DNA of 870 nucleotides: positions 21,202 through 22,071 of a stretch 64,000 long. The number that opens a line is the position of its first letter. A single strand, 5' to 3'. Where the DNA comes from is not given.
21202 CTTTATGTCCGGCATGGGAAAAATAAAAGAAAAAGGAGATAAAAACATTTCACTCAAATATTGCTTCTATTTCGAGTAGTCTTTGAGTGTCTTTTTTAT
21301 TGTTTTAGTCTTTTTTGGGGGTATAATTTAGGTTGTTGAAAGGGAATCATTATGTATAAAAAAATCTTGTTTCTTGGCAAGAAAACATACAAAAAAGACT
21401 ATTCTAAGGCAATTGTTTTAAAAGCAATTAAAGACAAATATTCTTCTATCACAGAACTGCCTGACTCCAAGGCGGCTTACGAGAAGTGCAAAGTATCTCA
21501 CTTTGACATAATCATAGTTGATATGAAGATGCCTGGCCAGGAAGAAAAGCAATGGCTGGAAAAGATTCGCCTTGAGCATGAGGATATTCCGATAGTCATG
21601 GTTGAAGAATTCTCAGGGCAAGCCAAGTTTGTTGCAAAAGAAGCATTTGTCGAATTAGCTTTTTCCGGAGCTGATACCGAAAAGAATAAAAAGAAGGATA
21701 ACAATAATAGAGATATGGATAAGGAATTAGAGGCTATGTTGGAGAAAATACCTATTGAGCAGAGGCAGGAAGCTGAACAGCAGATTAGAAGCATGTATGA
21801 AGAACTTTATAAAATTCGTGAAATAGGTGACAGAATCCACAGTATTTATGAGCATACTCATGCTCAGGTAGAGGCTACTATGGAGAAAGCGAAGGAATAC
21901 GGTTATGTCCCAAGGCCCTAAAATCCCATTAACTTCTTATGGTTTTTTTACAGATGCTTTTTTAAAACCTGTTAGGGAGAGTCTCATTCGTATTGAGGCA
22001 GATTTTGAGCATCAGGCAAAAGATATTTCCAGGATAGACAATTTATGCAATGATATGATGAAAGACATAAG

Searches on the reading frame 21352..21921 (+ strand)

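Call 29: search_protein_families(library=pfam, proteins=[window:21352-21921:+], max_evalue=0.001)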
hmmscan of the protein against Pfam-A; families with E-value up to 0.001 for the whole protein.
window:21352-21921:+ (189 aa): 1 family
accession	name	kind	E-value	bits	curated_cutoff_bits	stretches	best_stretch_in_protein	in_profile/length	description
PF00072.30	Response_reg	-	1.9e-08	34.9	30.2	1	27-88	20-80/111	Response regulator receiver domain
